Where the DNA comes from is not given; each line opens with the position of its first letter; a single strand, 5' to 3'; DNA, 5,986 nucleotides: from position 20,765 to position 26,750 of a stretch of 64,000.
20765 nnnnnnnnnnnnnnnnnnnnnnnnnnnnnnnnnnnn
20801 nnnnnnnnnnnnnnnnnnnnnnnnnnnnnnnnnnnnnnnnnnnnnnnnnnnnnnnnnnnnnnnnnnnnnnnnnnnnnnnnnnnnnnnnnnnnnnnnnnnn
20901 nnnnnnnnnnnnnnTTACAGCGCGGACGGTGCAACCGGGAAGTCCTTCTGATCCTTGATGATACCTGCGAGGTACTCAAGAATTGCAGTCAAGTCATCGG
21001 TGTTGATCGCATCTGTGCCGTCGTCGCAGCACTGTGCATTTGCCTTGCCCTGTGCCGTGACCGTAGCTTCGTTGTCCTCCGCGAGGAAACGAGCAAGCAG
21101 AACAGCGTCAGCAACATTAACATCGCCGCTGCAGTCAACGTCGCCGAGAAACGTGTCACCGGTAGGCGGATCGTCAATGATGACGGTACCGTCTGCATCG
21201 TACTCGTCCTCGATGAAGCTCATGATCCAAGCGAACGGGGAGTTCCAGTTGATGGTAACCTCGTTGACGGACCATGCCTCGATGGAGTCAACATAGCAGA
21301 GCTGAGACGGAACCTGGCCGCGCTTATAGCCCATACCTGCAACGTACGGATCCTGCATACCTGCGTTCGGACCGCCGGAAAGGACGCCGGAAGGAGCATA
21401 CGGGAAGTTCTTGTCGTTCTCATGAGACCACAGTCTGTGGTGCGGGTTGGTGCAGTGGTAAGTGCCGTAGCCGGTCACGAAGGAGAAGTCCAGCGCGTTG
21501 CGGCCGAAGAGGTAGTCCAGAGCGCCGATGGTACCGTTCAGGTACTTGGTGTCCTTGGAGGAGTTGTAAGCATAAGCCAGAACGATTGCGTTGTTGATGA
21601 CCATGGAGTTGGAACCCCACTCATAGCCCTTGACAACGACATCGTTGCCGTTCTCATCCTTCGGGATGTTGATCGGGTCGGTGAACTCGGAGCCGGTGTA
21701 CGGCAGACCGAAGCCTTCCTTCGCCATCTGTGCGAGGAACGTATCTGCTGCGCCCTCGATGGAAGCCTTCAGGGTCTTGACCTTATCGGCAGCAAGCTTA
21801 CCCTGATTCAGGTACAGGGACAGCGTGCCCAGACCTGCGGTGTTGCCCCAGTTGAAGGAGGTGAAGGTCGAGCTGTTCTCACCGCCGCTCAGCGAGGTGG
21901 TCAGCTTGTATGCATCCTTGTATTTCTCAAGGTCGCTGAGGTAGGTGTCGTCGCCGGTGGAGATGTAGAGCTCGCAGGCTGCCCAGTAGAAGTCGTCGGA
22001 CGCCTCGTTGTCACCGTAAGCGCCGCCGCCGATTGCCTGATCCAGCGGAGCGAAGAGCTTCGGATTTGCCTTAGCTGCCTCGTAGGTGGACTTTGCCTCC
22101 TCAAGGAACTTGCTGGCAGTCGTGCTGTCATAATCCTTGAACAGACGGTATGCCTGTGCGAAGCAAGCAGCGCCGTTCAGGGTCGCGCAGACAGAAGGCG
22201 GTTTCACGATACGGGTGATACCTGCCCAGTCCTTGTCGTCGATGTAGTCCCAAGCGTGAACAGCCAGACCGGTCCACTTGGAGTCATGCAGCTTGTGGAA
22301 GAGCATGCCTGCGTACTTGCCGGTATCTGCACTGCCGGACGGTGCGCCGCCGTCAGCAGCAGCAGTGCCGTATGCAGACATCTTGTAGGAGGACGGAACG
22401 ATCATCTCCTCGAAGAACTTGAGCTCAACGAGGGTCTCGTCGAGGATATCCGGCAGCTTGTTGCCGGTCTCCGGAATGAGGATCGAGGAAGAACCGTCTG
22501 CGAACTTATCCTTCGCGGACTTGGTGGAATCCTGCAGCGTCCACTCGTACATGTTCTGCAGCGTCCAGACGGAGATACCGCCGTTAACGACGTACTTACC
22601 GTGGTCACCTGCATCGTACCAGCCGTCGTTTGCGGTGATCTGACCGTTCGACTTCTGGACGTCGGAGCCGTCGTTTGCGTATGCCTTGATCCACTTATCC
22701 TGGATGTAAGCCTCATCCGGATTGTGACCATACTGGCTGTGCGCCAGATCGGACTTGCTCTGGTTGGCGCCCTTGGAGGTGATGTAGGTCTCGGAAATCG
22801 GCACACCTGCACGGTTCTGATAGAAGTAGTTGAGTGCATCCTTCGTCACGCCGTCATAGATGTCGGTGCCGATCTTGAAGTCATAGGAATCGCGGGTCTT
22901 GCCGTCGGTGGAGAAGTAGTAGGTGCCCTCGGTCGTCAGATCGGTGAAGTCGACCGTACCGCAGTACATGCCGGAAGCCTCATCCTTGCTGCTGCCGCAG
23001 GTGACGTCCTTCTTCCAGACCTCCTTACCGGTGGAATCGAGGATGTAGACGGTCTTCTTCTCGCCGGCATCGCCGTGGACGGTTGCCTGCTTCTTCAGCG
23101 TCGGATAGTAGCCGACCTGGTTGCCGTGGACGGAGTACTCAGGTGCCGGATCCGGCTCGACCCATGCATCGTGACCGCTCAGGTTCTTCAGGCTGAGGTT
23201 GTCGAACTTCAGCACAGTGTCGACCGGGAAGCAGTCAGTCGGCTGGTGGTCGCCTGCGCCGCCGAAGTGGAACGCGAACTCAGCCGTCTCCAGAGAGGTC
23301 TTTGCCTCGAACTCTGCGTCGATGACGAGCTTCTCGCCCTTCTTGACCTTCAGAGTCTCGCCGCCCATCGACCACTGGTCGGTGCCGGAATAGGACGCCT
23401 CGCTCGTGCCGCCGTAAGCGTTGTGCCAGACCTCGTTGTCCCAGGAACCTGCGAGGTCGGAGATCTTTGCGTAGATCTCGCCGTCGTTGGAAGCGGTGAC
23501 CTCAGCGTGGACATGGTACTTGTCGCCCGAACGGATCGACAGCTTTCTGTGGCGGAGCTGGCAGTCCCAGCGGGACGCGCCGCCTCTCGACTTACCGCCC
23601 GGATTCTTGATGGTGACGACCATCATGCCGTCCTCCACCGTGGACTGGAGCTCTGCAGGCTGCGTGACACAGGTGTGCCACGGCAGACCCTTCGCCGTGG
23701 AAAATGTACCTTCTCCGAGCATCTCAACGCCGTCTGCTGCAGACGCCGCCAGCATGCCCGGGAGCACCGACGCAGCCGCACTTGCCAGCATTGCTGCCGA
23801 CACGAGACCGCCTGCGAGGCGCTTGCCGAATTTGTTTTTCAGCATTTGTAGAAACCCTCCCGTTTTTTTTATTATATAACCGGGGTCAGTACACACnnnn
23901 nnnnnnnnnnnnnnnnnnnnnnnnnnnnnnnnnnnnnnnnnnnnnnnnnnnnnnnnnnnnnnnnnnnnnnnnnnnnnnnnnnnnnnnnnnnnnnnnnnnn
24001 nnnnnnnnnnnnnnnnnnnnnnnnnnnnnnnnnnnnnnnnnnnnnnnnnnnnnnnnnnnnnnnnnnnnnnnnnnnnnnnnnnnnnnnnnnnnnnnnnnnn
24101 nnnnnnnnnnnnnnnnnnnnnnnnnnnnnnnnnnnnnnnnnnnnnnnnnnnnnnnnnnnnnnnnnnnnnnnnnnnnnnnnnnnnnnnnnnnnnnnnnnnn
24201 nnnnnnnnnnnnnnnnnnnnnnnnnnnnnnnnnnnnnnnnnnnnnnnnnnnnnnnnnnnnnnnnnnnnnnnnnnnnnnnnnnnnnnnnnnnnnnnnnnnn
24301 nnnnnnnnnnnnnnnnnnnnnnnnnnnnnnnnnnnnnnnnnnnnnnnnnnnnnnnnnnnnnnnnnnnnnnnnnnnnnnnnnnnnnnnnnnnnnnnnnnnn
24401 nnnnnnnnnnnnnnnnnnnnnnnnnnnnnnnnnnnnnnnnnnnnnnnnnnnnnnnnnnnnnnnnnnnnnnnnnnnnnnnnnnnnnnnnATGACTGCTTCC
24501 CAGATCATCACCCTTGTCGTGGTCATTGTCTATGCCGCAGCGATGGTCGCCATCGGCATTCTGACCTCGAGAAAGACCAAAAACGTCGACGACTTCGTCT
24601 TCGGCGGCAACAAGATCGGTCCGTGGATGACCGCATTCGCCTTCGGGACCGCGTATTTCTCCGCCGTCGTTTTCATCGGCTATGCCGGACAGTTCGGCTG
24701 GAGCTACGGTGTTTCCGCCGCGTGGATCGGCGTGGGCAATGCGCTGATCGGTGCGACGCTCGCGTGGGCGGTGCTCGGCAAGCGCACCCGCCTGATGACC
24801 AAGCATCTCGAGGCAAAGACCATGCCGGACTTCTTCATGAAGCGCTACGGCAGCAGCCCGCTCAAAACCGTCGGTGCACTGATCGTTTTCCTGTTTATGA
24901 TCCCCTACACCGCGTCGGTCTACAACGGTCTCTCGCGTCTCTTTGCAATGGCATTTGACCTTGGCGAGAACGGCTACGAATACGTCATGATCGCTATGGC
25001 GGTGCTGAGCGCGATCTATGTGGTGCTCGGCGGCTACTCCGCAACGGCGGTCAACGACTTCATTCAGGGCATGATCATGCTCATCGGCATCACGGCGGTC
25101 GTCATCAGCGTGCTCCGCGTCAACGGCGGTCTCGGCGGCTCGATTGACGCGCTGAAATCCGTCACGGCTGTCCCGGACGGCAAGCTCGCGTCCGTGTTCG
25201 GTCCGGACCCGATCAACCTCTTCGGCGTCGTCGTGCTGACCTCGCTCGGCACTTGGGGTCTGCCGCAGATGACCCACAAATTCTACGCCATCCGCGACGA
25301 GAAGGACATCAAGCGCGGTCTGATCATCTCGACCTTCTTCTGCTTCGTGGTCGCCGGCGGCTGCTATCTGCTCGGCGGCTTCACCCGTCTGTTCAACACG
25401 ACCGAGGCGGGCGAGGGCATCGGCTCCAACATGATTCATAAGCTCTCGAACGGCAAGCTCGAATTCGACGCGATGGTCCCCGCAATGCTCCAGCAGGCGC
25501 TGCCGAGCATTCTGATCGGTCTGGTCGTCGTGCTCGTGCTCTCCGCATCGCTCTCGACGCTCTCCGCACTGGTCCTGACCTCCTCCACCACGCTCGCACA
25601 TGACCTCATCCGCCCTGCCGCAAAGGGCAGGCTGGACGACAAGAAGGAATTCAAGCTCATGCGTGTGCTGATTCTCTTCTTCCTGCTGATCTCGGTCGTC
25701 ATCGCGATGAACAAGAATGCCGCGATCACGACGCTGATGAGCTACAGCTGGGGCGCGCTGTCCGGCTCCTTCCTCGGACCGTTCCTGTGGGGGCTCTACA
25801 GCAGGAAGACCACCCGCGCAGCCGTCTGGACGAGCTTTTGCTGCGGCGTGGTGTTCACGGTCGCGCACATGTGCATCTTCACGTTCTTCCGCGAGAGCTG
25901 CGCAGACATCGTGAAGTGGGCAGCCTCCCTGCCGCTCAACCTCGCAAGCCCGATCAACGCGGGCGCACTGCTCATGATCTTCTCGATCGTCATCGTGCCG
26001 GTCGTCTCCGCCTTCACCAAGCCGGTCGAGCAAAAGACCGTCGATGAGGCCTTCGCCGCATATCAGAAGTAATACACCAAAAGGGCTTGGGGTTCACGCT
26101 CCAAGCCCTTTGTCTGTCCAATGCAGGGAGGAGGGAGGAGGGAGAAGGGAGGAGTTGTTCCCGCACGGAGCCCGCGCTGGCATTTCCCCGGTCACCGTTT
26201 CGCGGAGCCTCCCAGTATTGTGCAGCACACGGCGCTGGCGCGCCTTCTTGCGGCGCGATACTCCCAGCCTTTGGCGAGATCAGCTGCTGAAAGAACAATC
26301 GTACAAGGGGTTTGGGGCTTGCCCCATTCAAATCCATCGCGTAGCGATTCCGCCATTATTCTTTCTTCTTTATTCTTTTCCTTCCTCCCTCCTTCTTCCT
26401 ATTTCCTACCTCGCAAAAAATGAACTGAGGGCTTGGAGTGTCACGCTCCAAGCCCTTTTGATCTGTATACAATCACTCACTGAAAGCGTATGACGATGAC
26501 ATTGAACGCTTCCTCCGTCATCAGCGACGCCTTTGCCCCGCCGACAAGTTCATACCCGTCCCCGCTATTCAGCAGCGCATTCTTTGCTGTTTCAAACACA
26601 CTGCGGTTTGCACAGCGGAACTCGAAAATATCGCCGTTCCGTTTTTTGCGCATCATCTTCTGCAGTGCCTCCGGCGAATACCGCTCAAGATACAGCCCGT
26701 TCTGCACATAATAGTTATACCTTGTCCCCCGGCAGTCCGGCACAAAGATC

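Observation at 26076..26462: Full-length palindromic-ended copy of the repeat, bracketed by a duplicated terminator hairpin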

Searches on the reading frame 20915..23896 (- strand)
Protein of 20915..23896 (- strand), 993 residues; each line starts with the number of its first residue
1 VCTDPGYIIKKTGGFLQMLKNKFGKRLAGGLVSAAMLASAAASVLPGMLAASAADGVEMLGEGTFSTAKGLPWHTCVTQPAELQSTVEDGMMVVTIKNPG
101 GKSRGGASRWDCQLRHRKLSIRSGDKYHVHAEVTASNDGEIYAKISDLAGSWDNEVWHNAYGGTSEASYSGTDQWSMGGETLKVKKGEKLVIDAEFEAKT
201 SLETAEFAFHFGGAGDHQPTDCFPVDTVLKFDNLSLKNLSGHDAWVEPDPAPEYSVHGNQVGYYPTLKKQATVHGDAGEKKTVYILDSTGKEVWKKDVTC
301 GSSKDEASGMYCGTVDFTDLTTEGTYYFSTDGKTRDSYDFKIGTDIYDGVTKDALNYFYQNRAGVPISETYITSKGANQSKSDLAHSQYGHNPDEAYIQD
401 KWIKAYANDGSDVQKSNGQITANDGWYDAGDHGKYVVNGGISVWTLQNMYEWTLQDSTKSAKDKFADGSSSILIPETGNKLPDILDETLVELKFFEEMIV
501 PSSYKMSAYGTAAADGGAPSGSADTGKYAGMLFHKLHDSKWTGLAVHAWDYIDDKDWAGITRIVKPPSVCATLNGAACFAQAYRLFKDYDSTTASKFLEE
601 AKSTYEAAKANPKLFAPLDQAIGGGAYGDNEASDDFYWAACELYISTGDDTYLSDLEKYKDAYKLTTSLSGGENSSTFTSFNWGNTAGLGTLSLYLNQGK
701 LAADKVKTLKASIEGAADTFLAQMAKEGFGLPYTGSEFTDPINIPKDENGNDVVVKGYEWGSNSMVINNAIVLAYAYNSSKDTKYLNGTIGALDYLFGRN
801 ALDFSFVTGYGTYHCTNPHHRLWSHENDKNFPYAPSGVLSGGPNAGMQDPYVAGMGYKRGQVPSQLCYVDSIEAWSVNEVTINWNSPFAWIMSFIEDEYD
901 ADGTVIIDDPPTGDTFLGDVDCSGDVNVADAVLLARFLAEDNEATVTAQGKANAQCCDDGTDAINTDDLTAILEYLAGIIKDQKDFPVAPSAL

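Call 19: search_protein_families(library=pfam, proteins=[window:20915-23896:-])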
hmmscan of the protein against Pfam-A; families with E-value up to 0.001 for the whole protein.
window:20915-23896:- (993 aa): 3 families
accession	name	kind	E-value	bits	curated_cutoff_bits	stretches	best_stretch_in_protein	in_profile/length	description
PF00759.25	Glyco_hydro_9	-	9.4e-82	276.1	27.7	1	347-891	1-443/444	Glycosyl hydrolase family 9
PF02927.20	CelD_N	-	1.4e-14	55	24.6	1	255-334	5-85/86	Cellulase N-terminal ig-like domain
PF02018.23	CBM_4_9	-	3.5e-06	27.9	25.9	1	59-158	3-102/136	Carbohydrate binding domain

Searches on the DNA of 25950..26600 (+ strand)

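Call 17: search_rna_families(source=window, start=25950, end=26600, threshold=evalue, max_evalue=10)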
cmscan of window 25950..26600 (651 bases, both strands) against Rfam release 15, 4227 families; matches with E-value up to 10: 7.
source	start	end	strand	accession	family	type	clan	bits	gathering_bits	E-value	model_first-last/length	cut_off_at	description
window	26425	26456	-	RF01093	RF_site5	Cis-reg; frameshift_element;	-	19.1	35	0.95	14-47/60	no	Ma3 gene ribosomal frameshift signal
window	26426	26463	+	RF04089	mir-753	Gene; miRNA;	-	16.7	62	3.5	1-62/62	no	mir-753 microRNA precursor family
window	26354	26462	+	RF01859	Phe_leader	Cis-reg; leader;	-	16.6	55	5.4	1-125/125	no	Phenylalanine leader peptide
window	26428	26456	+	RF01682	P8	Gene; sRNA;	-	15.3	60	6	46-74/78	no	Pseudomonas sRNA P8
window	26370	26462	-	RF00516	ylbH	Cis-reg; leader;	-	13.6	50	2.8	1-122/122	no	ylbH leader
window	26076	26168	+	RF00516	ylbH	Cis-reg; leader;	-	13.4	50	3.1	1-122/122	no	ylbH leader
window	26519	26576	-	RF01136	sR28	Gene; snRNA; snoRNA; CD-box;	-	11.8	39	1.9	1-55/55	no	Small nucleolar RNA sR28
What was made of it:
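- On Any Rfam RNA family: The best hit in 25950-26600 has E 0.95 (call 17).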

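Call 87: search_dna_similar(query=window:26112-26428:+, collection=plasmids, mode=distant, max_rows=8)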
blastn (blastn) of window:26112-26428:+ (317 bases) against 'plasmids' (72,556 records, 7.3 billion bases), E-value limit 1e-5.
No match.

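Call 88: search_dna_similar(query=window:26112-26428:+, collection=phages, mode=distant, max_rows=8)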
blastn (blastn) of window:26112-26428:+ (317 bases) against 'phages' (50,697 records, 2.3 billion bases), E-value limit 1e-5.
No match.
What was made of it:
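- Tried and rejected: Plasmids and phages. blastn gave no match (calls 87, 88).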
